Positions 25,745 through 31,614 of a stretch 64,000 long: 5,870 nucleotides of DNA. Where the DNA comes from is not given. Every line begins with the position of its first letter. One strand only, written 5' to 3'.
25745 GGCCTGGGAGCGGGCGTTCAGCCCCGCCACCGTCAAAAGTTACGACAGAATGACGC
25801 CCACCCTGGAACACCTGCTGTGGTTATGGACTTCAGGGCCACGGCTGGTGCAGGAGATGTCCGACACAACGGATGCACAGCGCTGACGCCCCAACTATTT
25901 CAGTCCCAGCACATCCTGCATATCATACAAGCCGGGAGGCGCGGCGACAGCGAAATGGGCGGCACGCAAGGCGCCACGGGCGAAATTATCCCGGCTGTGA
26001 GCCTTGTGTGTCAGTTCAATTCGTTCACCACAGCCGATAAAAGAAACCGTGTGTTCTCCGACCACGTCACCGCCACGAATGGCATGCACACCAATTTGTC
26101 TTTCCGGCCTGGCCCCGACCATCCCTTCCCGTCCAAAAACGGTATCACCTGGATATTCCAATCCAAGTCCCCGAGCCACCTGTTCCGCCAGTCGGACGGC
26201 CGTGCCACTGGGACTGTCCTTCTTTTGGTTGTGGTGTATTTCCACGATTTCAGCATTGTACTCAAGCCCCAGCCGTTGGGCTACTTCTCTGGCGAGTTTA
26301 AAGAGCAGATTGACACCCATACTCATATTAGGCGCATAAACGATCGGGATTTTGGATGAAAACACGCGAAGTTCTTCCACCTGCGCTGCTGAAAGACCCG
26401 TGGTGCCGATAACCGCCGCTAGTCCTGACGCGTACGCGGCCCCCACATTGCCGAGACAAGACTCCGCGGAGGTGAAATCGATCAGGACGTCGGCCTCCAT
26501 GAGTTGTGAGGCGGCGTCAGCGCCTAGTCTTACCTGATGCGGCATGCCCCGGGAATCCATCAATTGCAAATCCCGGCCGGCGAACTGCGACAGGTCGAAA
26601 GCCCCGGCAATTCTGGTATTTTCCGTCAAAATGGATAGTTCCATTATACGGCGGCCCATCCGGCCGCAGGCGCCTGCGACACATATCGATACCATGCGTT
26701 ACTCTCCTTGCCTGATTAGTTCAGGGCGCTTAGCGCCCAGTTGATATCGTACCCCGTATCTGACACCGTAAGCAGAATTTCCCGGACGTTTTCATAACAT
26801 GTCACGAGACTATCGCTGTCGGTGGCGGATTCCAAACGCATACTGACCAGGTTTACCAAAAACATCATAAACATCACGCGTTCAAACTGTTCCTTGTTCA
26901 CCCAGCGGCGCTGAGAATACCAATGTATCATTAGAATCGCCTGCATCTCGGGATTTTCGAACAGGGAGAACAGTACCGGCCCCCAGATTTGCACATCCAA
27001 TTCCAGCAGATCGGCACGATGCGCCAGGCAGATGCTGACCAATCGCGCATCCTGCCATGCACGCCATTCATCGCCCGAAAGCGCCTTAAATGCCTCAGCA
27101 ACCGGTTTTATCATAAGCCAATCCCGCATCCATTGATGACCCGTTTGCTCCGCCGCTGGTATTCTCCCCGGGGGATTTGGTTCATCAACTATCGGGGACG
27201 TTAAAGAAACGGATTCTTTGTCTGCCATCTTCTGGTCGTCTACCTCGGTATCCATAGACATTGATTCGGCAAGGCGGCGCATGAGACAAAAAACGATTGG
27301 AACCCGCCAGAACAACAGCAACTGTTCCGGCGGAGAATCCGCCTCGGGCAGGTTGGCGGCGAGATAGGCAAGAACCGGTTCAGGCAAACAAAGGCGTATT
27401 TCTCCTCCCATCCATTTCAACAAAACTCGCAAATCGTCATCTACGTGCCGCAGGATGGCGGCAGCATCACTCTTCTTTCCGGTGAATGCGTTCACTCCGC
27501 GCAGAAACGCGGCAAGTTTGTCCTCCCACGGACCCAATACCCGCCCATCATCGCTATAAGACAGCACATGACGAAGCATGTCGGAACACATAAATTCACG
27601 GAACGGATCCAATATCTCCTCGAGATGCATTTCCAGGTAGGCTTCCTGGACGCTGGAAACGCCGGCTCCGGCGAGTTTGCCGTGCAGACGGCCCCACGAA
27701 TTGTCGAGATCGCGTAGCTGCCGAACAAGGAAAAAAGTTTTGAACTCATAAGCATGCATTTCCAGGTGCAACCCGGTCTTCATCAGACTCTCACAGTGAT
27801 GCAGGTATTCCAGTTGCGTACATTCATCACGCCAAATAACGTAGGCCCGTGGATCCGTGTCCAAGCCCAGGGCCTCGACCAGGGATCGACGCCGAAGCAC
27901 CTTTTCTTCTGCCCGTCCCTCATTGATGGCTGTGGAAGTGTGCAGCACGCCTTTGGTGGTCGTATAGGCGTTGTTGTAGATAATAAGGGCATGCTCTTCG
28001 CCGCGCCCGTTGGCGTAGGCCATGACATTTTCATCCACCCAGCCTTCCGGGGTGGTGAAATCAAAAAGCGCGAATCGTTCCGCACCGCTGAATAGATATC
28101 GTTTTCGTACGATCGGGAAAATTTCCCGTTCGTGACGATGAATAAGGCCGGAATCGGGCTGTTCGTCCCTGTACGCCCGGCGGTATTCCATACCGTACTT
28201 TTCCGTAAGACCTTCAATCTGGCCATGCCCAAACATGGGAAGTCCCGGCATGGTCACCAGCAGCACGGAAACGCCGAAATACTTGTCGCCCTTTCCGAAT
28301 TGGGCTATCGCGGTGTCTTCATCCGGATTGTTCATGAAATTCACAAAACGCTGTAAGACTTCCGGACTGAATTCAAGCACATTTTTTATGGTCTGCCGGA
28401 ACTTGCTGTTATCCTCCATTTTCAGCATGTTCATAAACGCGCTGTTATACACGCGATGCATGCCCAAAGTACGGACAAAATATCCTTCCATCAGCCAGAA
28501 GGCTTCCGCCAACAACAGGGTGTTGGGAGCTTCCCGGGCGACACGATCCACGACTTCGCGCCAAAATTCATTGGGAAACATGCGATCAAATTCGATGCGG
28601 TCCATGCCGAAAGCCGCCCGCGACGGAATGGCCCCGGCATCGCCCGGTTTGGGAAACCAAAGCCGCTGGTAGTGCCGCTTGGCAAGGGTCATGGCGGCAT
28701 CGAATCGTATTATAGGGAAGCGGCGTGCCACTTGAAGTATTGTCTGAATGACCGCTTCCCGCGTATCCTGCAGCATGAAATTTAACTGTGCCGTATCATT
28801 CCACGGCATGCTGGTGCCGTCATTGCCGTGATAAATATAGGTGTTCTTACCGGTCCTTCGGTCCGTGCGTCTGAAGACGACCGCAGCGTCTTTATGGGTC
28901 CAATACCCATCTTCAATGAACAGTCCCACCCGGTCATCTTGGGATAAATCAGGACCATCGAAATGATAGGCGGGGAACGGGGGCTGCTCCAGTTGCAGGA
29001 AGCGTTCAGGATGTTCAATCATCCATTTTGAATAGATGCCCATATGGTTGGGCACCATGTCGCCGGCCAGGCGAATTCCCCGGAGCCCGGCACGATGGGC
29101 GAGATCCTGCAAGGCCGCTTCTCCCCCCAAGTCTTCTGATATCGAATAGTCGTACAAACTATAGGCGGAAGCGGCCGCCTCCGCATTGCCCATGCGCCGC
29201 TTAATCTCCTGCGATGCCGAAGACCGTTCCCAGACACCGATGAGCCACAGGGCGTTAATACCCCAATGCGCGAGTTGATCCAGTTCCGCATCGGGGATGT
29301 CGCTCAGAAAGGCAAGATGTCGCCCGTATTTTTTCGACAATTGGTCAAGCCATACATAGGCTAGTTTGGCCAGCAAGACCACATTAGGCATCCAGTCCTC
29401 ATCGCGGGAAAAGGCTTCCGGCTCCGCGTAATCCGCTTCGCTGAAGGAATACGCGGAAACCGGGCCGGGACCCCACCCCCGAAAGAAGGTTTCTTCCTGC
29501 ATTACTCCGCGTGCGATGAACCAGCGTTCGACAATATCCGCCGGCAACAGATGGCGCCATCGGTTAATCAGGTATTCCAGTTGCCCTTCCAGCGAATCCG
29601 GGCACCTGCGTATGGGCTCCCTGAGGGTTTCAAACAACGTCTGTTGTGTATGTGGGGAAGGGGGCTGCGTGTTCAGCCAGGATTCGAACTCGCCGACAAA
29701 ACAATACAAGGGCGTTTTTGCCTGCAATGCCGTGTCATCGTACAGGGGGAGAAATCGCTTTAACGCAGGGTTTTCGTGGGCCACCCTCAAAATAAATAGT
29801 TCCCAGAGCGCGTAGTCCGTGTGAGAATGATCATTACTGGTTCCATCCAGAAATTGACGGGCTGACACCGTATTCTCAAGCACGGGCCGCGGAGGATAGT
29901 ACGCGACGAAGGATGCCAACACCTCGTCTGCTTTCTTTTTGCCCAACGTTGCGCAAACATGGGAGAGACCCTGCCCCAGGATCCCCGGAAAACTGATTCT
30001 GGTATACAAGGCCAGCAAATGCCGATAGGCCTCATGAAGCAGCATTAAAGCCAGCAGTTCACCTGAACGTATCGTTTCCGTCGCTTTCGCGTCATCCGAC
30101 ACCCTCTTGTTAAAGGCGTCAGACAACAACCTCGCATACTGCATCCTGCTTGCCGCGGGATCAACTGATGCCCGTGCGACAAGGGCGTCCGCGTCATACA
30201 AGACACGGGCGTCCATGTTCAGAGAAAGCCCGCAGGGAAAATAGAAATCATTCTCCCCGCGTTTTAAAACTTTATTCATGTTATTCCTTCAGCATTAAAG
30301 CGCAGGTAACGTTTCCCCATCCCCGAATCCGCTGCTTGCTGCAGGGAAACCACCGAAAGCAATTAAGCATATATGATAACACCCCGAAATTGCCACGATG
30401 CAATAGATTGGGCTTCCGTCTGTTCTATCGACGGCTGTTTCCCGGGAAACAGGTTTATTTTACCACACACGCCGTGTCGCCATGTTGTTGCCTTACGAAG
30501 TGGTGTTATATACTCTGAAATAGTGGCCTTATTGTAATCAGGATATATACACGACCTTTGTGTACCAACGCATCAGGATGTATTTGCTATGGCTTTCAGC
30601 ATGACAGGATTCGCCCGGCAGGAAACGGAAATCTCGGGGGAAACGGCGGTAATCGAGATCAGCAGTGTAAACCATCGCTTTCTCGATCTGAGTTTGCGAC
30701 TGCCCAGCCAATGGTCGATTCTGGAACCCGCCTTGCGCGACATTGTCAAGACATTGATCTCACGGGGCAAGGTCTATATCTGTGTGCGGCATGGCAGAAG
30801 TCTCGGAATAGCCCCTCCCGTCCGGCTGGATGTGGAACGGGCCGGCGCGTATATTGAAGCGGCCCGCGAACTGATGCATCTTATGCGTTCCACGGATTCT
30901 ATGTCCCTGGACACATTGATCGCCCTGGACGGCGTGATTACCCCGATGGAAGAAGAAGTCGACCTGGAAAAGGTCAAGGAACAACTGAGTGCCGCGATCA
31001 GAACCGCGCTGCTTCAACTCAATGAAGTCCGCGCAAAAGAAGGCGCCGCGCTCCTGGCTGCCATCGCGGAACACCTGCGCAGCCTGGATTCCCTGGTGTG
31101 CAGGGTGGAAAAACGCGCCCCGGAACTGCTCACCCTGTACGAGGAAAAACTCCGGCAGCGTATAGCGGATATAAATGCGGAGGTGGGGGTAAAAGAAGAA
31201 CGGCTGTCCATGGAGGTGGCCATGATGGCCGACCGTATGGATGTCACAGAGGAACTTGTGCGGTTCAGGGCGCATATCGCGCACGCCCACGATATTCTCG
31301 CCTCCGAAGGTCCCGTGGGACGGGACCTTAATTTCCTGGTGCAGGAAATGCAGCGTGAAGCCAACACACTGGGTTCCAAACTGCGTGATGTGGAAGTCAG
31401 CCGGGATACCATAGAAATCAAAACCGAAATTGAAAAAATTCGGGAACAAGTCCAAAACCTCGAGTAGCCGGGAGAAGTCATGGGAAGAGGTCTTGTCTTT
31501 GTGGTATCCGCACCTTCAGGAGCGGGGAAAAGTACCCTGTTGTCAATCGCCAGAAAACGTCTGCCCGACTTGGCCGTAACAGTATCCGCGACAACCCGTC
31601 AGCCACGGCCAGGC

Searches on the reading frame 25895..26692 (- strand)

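Call 25: search_protein_families(library=pfam, proteins=[window:25895-26692:-], max_evalue=0.0001)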
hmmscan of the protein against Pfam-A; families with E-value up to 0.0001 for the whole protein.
window:25895-26692:- (265 aa): 2 families
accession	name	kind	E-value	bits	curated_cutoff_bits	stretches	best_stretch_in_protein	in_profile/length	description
PF05173.19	DapB_C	-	3.4e-45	153.4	27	1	126-262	1-121/121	Dihydrodipicolinate reductase, C-terminus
PF01113.26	DapB_N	-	1.8e-28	99.5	25.6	1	2-123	2-124/124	Dihydrodipicolinate reductase, N-terminus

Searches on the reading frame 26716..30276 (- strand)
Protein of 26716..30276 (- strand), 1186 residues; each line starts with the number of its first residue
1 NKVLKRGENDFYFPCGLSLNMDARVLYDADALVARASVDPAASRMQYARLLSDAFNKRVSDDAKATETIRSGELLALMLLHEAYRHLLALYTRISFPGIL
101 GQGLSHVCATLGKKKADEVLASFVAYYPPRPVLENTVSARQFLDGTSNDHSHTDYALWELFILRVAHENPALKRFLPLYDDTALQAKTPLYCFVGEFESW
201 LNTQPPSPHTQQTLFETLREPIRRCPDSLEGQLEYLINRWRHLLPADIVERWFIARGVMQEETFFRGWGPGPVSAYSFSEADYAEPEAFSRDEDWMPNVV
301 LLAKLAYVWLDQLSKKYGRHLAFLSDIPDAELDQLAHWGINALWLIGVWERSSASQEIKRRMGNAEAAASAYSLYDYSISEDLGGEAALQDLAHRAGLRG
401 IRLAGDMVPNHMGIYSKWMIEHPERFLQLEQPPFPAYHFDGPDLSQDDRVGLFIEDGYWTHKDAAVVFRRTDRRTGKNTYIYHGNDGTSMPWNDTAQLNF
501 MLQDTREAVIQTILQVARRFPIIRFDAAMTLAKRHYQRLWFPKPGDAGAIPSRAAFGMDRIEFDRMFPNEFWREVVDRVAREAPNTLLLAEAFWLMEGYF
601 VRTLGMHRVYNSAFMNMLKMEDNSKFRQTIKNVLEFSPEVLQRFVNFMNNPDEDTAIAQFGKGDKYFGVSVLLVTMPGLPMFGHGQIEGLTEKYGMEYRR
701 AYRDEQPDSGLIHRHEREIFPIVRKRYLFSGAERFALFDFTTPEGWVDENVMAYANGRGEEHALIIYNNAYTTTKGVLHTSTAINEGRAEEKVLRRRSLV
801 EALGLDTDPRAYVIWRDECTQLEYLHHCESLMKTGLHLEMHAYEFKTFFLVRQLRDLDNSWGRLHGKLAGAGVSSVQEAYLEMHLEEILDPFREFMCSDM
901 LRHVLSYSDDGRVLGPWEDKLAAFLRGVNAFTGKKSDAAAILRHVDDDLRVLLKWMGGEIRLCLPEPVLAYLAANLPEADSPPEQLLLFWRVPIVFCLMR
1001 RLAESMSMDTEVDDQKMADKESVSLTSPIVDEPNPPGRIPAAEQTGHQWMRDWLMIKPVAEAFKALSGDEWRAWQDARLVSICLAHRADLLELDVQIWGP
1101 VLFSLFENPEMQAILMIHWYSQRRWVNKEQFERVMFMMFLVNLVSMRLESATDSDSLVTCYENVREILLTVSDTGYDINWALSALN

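Call 25: search_protein_families(library=pfam, proteins=[window:26716-30276:-], max_evalue=0.0001)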
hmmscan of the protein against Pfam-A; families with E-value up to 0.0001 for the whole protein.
window:26716-30276:- (1186 aa): 1 family
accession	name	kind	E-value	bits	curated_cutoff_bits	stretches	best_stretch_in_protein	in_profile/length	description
PF00128.31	Alpha-amylase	-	3e-08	33.8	22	1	332-424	25-104/446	Alpha amylase, catalytic domain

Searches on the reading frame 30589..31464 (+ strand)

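Call 25: search_protein_families(library=pfam, proteins=[window:30589-31464:+], max_evalue=0.0001)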
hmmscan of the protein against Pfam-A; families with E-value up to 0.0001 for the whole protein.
window:30589-31464:+ (292 aa): 3 families
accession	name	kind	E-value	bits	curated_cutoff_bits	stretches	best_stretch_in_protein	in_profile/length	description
PF08340.16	YicC-like_C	-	2.1e-41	141.3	27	1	173-292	1-120/120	Endoribonuclease YicC-like, C-terminal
PF03755.18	YicC-like_N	-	8.5e-39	133.9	25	1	4-155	3-154/156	Endoribonuclease YicC-like, N-terminal region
PF06009.19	Laminin_II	-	5.7e-05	23.6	33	0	218-289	28-100/138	Laminin Domain II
